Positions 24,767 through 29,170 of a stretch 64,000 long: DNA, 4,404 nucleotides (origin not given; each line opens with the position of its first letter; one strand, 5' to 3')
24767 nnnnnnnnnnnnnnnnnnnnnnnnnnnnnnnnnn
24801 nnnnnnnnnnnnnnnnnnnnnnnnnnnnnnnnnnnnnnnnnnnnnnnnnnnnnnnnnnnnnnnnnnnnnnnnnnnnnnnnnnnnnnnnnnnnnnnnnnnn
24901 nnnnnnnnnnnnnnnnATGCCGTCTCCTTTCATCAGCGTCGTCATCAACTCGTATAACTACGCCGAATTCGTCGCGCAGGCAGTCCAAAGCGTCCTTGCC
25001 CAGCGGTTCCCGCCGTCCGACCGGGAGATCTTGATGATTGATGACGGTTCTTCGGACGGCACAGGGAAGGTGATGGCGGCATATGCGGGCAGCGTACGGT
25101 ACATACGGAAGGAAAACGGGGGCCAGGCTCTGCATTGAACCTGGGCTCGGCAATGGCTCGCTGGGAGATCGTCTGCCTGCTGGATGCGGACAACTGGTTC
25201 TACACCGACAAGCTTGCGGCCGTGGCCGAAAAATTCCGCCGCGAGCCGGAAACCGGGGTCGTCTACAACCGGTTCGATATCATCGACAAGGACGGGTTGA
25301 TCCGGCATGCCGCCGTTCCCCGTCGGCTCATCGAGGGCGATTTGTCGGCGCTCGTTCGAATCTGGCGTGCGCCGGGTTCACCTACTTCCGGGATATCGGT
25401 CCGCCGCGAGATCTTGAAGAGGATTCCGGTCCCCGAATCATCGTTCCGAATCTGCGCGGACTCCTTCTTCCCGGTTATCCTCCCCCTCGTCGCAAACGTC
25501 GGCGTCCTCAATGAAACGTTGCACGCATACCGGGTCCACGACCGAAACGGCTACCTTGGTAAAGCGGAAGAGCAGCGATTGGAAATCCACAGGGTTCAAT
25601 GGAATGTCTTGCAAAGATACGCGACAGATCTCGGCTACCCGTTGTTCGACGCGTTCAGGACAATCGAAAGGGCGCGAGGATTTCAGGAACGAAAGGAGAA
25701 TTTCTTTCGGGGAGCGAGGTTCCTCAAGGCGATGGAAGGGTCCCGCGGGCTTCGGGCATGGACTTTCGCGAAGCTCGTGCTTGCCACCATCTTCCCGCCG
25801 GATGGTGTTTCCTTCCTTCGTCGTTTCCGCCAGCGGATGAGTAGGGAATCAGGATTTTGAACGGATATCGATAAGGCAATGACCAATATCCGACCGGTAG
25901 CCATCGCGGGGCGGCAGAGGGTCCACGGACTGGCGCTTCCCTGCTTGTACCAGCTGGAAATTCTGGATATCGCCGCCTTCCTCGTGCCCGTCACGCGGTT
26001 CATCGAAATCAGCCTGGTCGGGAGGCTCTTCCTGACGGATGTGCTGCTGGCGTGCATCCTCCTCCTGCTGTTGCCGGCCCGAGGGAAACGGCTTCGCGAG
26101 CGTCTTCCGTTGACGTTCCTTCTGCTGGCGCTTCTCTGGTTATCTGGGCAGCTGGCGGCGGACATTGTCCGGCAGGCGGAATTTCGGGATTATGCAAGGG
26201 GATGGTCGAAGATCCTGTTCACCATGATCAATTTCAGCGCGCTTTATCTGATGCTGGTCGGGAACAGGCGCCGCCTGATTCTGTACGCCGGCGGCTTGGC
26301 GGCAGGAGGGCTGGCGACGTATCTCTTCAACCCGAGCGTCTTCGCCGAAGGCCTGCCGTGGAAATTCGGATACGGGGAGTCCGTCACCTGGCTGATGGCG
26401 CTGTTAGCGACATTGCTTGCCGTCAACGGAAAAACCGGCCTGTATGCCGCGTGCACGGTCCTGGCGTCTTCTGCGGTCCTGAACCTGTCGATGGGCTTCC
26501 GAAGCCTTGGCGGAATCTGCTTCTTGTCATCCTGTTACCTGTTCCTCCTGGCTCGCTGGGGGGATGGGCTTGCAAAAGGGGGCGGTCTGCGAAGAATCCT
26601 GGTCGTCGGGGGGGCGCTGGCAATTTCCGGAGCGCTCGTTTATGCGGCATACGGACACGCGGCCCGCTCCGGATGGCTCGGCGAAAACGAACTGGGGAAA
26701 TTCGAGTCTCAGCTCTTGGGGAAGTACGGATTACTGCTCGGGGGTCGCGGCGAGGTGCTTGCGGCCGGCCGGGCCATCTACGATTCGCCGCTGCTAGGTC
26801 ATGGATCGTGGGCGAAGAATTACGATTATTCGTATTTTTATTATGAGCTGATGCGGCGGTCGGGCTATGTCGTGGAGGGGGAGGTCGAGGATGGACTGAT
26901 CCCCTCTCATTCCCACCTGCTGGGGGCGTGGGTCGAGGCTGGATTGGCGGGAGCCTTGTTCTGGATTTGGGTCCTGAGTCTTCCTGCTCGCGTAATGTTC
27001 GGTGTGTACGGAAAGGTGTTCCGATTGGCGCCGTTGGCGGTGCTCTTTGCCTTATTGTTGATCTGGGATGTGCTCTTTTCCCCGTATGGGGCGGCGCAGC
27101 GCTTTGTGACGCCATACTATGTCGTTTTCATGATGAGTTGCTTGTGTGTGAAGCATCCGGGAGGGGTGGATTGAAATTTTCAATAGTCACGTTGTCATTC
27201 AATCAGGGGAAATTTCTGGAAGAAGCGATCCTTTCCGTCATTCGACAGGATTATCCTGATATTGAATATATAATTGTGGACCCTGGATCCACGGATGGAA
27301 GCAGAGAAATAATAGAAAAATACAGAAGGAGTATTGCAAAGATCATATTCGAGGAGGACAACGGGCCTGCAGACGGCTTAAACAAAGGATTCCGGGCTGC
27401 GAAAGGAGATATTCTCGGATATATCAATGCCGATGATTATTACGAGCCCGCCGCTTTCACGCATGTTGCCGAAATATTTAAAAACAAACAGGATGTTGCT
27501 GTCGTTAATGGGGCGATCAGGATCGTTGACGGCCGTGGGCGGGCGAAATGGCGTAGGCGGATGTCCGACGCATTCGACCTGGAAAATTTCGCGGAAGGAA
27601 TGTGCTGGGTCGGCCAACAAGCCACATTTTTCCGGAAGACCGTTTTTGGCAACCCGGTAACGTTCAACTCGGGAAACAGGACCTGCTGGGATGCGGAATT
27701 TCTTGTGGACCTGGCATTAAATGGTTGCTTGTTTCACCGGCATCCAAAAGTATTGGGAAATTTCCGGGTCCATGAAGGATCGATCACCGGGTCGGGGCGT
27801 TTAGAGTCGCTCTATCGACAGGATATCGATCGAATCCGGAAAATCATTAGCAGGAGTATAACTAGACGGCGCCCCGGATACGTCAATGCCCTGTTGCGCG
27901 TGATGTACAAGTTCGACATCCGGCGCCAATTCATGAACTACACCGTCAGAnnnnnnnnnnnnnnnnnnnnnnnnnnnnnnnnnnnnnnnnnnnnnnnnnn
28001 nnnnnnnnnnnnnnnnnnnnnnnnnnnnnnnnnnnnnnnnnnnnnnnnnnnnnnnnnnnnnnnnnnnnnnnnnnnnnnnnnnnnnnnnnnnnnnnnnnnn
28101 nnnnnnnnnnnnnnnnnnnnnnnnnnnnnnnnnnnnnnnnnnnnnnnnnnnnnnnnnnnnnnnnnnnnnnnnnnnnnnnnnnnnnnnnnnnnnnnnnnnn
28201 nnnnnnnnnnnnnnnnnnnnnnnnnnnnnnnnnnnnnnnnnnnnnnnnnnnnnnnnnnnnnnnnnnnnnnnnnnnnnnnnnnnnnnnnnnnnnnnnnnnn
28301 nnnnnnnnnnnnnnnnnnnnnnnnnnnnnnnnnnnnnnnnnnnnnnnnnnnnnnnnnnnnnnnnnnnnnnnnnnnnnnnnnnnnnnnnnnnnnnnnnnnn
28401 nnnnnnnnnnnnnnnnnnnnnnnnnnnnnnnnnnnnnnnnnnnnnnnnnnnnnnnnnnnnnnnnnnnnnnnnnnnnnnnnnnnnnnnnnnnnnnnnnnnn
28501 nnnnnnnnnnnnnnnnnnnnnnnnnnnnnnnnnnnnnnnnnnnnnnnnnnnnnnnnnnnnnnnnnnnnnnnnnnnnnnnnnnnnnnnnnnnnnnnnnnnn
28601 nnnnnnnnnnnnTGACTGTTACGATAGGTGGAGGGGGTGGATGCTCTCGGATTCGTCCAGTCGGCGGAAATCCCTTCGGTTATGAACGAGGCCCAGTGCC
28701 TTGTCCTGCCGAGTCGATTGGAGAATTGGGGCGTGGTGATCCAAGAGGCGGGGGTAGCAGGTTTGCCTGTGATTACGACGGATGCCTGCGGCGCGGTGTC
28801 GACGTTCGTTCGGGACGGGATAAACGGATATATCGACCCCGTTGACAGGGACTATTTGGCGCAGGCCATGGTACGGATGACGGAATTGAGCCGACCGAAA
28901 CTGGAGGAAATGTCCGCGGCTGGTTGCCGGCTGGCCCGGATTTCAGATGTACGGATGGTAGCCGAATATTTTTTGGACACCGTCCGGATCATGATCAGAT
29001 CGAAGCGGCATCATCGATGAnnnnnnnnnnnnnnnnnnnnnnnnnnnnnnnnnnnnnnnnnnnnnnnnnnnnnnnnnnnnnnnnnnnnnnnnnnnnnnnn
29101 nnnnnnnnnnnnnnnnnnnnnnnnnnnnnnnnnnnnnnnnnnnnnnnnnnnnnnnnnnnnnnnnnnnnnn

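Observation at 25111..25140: GT2 glycosyltransferase frameshifted in a G5 homopolymer (possible phase-variable or decaying gene, or a sequencing error)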

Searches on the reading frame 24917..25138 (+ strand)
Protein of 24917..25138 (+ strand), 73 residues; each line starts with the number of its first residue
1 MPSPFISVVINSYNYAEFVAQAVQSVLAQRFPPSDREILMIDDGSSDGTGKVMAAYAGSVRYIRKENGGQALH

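Call 7: search_protein_families(library=pfam, proteins=[window:24917-25135:+], max_evalue=0.01)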
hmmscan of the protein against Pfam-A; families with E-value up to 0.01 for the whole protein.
window:24917-25135:+ (73 aa): 3 families
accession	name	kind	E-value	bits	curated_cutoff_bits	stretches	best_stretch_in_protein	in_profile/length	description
PF00535.33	Glycos_transf_2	-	2.7e-14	53.9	23.3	1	7-70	1-66/168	Glycosyl transferase family 2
PF13641.12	Glyco_tranf_2_3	-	0.00067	20.2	27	1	6-69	3-70/230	Glycosyltransferase like family 2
PF03071.21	GNT-I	-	0.0048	16.2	25.4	1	4-66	93-155/434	GNT-I family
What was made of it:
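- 24917..25138 (+): N-terminal remnant of the GT2 gene (73 codons plus a premature TGA at 25136-25138). It carries the DDGS nucleotide-binding motif and the NGG motif. PF00535 profile positions 1-66 at 53.9 bits (call 7).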

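Call 9: find_encoding_contigs(protein=window:24917-25138:+, flank=10000)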
Protein window:24917-25138:+ (73 aa): 3 contigs read that carry it; 2 places shown.
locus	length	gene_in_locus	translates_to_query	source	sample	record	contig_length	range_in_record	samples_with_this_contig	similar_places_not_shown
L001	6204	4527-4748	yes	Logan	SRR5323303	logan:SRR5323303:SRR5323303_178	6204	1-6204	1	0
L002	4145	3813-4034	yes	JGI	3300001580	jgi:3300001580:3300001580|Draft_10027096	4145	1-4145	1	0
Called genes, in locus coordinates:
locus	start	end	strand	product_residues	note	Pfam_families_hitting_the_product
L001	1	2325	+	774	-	?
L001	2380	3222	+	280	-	PF02706:Wzz (faint)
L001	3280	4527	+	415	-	PF03023:MurJ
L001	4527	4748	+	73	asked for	PF00535:Glycos_transf_2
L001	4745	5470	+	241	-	PF00535:Glycos_transf_2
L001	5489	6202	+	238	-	?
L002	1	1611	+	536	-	?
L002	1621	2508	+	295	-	PF02706:Wzz (weak)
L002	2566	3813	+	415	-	PF03023:MurJ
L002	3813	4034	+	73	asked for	PF00535:Glycos_transf_2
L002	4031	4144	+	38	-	?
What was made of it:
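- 24917..25138 (+): The exact 73-aa product is also called in Logan SRR5323303 and JGI 3300001580 (call 9).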

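Call 23: list_cluster_members(proteins=[P0001, window:24917-25135:+, window:25879-27171:+])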
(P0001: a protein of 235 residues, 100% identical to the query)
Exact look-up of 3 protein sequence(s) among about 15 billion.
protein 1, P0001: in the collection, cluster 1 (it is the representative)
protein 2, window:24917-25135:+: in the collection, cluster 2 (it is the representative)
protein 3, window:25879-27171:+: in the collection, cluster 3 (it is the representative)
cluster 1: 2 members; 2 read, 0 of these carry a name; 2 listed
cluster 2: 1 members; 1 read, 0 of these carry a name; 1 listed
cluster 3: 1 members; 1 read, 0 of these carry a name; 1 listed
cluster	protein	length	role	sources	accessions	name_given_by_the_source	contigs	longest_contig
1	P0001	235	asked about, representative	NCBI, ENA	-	-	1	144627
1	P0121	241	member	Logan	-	-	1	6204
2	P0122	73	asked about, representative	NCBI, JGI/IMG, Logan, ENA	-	-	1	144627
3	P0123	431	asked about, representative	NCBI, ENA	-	-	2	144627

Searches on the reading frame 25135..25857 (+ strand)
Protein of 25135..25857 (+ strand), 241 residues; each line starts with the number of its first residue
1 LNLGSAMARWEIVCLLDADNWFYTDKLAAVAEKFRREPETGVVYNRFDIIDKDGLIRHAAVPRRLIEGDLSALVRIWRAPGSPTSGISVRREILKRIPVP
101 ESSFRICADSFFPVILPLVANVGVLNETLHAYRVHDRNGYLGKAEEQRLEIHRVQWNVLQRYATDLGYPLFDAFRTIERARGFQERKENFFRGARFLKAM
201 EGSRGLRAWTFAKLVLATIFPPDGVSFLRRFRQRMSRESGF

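Call 7: search_protein_families(library=pfam, proteins=[window:25135-25857:+], max_evalue=0.01)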
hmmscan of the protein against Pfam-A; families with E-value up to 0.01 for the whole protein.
window:25135-25857:+ (241 aa): 2 families
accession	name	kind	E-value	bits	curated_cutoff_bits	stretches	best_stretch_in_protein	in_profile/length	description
PF00535.33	Glycos_transf_2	-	1.1e-07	32.3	23.3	1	1-96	70-166/168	Glycosyl transferase family 2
PF10111.15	Glyco_tranf_2_2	-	0.008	16.1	27.3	0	2-53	74-130/276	Glycosyltransferase like family 2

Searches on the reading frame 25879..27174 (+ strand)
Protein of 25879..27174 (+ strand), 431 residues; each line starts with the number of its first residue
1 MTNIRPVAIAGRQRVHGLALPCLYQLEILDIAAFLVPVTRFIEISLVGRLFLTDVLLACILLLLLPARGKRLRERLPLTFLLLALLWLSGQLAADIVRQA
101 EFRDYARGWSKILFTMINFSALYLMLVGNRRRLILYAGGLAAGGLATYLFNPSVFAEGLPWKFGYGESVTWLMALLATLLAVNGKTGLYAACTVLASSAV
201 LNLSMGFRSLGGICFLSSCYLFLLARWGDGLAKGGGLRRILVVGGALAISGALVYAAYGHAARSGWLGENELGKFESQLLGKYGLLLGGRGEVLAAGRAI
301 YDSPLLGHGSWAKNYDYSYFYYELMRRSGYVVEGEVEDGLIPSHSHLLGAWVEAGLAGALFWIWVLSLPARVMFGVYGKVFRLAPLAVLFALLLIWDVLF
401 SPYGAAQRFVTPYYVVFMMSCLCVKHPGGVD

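Call 7: search_protein_families(library=pfam, proteins=[window:25879-27171:+], max_evalue=0.01)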
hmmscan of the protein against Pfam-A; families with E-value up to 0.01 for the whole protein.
window:25879-27171:+ (431 aa): 0 families

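Call 26: find_encoding_contigs(protein=window:25879-27174:+, flank=10000, max_places=6)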
Protein window:25879-27174:+ (431 aa): 2 contigs read that carry it; 1 place shown.
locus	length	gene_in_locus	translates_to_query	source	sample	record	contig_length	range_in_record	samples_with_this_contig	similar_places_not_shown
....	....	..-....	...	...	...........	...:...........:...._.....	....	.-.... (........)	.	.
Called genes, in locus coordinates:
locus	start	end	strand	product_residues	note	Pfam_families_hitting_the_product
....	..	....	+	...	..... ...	-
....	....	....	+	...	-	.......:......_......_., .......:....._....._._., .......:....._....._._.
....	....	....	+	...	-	?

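Call 42: search_protein_families(library=ncbifam, proteins=[window:25879-27171:+], max_evalue=0.001)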
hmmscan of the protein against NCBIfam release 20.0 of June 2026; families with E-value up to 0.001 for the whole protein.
window:25879-27171:+ (431 aa): 0 families

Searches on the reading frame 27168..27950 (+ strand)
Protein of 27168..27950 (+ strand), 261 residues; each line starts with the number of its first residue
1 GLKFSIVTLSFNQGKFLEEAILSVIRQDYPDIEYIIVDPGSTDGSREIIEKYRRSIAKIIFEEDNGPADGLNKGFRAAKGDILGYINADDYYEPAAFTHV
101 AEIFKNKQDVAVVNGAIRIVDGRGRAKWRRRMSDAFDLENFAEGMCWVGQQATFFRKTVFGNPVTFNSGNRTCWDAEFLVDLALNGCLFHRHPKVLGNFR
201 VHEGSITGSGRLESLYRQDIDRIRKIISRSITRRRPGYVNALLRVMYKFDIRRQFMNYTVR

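Call 7: search_protein_families(library=pfam, proteins=[window:27168-27950:+], max_evalue=0.01)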
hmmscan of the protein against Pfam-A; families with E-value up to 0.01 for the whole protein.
window:27168-27950:+ (261 aa): 3 families
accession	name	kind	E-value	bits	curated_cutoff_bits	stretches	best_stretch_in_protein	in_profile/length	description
PF00535.33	Glycos_transf_2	-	2.6e-29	102.7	23.3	1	5-141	1-132/168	Glycosyl transferase family 2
PF13641.12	Glyco_tranf_2_3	-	5.7e-10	40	27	1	5-147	4-151/230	Glycosyltransferase like family 2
PF10111.15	Glyco_tranf_2_2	-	4.9e-08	33.2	27.3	1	9-108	6-110/276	Glycosyltransferase like family 2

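Call 42: search_protein_families(library=ncbifam, proteins=[window:27168-27950:+], max_evalue=0.001)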
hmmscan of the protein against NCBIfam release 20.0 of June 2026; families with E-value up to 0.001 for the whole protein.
window:27168-27950:+ (261 aa): 15 families
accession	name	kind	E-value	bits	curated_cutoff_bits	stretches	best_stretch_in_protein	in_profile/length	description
NF007482.0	PRK10073.1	equivalog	1e-18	67.4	423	1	3-129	7-134/334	glycosyltransferase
TIGR03937.1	PgaC_IcaA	equivalog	5.8e-17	61.7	422.3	1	4-119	47-165/407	poly-beta-1,6-N-acetyl-D-glucosamine synthase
NF047683.1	TeichurnBiosyTuaG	equivalog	1e-15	58.1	400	1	4-121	8-127/252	teichuronic acid biosynthesis protein TuaG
TIGR04283.1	glyco_like_mftF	equivalog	2.3e-12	47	182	1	5-180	2-167/221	TIGR04283 family arsenosugar biosynthesis glycosyltransferase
NF053739.1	GlytfEpsEBac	equivalog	2e-11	43.4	450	1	3-132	2-135/265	glycosyltransferase EpsE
NF050050.1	ProtGlycPglI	equivalog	7.3e-11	42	500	1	3-102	3-106/306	GalNAc(5)-diNAcBac-PP-undecaprenol beta-1,3-glucosyltransferase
TIGR04009.1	wcaE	equivalog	9.1e-11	41.5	369.2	1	22-134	24-135/248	colanic acid biosynthesis glycosyltransferase WcaE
NF041875.1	EPS_EpsD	equivalog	1.2e-08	34.8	370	1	5-124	2-123/325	exopolysaccharide biosynthesis glycosyltransferase EpsD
NF041394.1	GtaseAglG_Halo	equivalog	7.9e-08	31.9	440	1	7-113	6-116/304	glucosyl-dolichyl phosphate glucuronosyltransferase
NF038299.1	EPS_HpsN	equivalog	1.4e-07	30.9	425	1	4-122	3-122/317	hormogonium polysaccharide biosynthesis glycosyltransferase HpsN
TIGR03111.1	glyc2_xrt_Gpos1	hypoth_equivalog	3.3e-07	29.5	363.95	1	8-117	55-169/439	TIGR03111 family XrtG-associated glycosyltransferase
TIGR03965.1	mycofact_glyco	equivalog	2e-06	27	280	1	20-117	91-191/467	mycofactocin biosynthesis glycosyltransferase MftF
NF038302.1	EPS_HpsE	equivalog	2.6e-06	26.7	300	1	4-117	3-124/307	hormogonium polysaccharide biosynthesis glycosyltransferase HpsE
NF007453.0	PRK10018.1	equivalog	3.6e-05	23.6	382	1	5-98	9-105/280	colanic acid biosynthesis glycosyltransferase WcaA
TIGR04017.1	WcaA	equivalog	0.00011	21.9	495.75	1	5-98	8-104/279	colanic acid biosynthesis glycosyltransferase WcaA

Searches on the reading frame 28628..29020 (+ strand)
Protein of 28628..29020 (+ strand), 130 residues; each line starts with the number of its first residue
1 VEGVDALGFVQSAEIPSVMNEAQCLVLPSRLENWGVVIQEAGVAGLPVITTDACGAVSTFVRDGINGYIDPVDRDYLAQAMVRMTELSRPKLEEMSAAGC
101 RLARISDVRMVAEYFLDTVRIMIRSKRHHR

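Call 7: search_protein_families(library=pfam, proteins=[window:28628-29017:+], max_evalue=0.01)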
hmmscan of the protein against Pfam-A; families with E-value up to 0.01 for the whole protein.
window:28628-29017:+ (130 aa): 3 families
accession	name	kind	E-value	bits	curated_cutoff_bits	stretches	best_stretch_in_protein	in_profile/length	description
PF13692.12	Glyco_trans_1_4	-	1.9e-15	57.8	27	1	3-84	60-139/142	Glycosyl transferases group 1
PF00534.26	Glycos_transf_1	-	4.1e-15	56.2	26.4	1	4-96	75-166/172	Glycosyl transferases group 1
PF20706.3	GT4-conflict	-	2.8e-06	27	26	1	12-63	272-323/385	Family 4 Glycosyltransferase in conflict systems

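Call 45: find_encoding_contigs(protein=window:28628-29020:+, flank=6000, max_places=6)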
Protein window:28628-29020:+ (130 aa): no gene with exactly this product is on record in the collection.
